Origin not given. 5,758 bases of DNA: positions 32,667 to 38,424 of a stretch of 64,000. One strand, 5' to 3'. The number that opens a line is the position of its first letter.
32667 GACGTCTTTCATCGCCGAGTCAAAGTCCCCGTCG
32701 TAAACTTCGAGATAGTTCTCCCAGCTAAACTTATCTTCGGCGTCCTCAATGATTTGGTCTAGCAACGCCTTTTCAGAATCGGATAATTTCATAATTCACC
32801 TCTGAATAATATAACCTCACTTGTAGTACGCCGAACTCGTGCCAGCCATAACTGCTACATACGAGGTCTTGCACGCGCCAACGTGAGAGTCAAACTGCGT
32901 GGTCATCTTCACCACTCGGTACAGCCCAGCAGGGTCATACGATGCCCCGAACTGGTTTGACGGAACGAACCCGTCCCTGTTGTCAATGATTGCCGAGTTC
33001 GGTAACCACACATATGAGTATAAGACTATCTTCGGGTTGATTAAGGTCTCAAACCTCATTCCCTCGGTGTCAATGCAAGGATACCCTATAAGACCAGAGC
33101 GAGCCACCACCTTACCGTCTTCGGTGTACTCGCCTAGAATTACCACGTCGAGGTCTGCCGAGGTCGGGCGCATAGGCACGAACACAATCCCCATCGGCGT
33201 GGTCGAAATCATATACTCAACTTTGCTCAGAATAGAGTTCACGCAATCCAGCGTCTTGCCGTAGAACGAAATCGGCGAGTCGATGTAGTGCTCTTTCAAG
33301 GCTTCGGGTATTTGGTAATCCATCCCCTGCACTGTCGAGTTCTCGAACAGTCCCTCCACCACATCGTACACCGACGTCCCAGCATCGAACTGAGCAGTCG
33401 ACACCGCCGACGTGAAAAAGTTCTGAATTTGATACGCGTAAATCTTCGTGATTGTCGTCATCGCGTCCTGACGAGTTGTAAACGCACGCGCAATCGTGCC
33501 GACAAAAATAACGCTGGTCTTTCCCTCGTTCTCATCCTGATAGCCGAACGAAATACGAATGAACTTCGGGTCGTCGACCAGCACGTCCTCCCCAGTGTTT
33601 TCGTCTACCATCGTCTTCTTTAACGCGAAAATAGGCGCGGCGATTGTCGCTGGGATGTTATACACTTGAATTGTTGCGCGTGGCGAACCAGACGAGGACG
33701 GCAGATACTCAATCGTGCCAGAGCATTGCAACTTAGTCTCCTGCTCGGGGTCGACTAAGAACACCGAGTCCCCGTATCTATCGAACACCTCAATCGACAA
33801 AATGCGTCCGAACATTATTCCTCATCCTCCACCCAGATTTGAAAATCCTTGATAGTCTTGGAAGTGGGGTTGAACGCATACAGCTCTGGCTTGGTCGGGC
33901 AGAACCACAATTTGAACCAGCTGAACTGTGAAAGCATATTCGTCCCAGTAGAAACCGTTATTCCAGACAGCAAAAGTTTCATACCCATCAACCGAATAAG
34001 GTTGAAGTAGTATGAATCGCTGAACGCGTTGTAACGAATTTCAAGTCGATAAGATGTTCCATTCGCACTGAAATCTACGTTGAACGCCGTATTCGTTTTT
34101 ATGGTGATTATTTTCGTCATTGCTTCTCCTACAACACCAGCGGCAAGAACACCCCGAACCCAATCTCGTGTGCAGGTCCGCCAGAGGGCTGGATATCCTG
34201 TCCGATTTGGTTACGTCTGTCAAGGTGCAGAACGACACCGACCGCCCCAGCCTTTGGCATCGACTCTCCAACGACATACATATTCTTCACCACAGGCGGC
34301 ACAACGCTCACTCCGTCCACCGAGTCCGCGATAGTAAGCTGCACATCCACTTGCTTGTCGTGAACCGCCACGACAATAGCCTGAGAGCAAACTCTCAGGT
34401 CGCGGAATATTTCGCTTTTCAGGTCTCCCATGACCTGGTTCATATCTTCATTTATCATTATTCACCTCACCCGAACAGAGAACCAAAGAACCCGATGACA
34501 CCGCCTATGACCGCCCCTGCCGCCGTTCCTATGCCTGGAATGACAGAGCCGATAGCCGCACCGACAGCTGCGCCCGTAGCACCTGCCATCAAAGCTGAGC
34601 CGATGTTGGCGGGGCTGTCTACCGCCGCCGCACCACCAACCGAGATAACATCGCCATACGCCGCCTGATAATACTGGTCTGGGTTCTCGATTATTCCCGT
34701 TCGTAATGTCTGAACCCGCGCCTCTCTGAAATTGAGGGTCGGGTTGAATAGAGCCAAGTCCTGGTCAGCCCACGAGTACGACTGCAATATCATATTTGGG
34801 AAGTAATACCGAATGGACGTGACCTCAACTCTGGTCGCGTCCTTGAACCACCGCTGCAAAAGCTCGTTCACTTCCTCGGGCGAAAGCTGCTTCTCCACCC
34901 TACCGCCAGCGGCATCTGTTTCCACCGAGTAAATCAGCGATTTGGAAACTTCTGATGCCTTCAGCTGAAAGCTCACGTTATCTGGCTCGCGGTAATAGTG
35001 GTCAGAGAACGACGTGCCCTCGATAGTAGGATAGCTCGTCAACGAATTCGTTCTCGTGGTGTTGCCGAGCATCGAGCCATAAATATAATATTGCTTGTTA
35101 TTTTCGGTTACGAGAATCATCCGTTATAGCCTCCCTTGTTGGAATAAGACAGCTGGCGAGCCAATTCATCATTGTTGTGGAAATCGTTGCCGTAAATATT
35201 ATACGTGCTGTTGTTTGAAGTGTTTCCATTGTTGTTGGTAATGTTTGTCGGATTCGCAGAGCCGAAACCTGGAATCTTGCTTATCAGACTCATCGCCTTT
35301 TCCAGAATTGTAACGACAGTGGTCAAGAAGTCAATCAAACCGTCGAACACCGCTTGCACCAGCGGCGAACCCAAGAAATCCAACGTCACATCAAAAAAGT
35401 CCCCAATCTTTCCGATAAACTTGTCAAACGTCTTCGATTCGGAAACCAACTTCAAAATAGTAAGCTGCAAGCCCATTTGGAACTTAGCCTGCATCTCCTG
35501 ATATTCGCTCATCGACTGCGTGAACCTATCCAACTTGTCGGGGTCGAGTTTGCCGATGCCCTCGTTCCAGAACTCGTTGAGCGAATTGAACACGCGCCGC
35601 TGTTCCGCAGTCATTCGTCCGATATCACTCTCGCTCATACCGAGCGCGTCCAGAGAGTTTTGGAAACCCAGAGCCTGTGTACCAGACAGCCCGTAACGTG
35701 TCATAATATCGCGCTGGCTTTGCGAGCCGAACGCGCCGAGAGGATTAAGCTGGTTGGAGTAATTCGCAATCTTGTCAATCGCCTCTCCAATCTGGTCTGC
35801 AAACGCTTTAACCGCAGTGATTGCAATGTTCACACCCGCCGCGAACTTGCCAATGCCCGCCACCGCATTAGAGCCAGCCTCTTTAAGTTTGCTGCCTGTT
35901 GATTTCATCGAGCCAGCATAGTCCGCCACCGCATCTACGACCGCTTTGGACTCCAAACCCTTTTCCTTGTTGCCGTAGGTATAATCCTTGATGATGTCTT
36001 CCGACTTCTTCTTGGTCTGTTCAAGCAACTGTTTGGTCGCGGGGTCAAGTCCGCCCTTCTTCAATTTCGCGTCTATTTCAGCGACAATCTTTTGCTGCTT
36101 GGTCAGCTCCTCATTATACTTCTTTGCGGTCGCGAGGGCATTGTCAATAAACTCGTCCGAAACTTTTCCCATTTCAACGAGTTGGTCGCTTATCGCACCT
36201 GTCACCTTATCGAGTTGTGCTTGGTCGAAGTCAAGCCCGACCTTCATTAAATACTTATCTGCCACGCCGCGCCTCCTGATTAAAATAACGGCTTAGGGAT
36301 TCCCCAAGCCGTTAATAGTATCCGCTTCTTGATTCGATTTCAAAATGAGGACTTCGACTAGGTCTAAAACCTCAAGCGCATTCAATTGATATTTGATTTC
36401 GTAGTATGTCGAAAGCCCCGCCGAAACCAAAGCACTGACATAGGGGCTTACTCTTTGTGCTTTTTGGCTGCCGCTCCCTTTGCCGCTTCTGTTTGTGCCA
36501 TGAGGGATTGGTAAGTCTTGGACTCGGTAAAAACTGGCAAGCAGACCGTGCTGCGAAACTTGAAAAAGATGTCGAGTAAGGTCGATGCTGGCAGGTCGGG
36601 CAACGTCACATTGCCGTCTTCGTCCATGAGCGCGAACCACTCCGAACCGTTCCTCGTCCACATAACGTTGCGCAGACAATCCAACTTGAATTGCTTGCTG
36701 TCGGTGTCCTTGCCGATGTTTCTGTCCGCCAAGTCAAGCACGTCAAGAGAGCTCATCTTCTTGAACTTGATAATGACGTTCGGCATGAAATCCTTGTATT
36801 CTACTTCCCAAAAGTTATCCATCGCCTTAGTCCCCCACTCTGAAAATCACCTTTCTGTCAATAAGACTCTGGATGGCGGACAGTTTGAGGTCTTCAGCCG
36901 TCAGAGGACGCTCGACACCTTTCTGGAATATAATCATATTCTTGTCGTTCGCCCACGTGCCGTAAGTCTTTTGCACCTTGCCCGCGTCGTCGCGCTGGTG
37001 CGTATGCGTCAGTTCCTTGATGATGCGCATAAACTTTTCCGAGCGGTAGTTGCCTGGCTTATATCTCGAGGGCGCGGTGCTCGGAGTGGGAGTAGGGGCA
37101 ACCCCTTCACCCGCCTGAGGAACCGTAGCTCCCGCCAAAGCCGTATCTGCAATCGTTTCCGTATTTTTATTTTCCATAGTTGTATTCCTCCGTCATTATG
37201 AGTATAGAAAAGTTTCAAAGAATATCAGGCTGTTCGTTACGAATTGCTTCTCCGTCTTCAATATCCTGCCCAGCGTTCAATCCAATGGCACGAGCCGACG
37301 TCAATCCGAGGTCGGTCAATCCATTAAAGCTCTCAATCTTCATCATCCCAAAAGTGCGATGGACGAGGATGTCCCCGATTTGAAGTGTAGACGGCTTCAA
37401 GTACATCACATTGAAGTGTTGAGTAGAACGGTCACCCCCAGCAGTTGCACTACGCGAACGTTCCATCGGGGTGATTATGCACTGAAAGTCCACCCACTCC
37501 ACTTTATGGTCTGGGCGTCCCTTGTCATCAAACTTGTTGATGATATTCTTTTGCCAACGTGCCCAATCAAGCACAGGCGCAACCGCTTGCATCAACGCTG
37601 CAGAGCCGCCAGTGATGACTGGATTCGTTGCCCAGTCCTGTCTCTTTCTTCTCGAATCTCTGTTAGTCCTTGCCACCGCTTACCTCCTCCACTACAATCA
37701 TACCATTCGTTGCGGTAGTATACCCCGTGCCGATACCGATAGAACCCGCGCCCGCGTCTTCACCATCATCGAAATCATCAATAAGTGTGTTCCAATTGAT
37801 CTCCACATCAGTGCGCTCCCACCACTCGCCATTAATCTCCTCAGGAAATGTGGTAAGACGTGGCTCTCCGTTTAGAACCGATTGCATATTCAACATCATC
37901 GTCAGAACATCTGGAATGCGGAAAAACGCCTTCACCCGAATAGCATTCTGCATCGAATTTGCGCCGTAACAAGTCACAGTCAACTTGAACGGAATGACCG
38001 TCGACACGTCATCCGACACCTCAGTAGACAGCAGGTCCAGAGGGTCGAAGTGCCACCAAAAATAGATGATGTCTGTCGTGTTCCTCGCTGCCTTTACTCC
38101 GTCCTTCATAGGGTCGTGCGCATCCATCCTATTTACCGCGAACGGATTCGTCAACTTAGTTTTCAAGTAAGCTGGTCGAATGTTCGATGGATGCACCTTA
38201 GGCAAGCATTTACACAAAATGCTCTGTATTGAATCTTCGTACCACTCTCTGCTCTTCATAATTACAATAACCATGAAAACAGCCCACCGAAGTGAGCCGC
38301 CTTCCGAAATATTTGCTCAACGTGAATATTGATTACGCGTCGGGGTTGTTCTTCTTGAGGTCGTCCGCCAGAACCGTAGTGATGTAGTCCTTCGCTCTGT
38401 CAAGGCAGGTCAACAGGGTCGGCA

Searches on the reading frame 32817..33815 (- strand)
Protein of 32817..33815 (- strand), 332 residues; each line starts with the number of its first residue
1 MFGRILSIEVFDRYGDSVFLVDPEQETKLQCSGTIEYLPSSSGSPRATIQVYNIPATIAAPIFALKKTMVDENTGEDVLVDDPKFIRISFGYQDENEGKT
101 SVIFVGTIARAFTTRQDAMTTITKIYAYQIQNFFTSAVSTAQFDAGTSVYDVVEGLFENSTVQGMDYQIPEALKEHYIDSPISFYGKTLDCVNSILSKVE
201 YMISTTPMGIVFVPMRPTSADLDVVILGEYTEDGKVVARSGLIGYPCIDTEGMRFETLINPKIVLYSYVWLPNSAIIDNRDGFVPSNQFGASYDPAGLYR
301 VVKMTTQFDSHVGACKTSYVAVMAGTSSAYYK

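Call 12: search_protein_families(library=phrogs, proteins=[window:32817-33815:-], max_evalue=0.001)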
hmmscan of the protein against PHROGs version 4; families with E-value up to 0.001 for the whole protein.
window:32817-33815:- (332 aa): 1 family
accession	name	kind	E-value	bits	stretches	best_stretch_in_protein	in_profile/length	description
phrog_196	-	tail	5.6e-28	98.8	1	1-322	84-359/536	baseplate hub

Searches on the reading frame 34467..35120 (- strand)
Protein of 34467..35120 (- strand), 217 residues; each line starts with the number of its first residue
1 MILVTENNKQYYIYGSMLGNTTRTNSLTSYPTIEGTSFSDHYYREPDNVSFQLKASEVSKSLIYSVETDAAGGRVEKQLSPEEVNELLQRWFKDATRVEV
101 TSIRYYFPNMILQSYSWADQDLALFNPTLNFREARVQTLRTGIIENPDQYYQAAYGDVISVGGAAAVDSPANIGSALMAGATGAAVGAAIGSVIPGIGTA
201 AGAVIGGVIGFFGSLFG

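Call 46: search_protein_families(library=pfam, proteins=[window:34467-35120:-], max_evalue=0.01)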
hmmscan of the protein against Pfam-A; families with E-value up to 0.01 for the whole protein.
window:34467-35120:- (217 aa): 2 families
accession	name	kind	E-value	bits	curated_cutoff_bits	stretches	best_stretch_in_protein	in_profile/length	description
PF21821.3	Dit_like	-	1.4e-14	54.7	24.2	1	21-141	9-123/127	Dit-like phage tail protein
PF25688.1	P22_gp7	-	1.4e-06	28.8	28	1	164-216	179-230/230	Bacteriophage P22 DNA ejection protein gp7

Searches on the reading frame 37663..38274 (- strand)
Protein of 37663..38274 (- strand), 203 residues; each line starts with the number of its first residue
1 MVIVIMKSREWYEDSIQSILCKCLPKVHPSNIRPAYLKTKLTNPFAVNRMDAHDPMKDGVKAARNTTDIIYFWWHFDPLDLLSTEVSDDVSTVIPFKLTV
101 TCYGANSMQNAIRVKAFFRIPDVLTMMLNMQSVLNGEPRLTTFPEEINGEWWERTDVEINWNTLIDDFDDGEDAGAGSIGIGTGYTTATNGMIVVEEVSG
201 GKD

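Call 46: search_protein_families(library=pfam, proteins=[window:37663-38274:-], max_evalue=0.01)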
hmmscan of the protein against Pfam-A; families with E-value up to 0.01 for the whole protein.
window:37663-38274:- (203 aa): 1 family
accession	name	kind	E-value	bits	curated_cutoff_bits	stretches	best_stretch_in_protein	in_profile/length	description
PF23961.1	Phage_tail_terminator_9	-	2.6e-10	40.7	27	1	70-168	51-136/153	Phage neck terminator protein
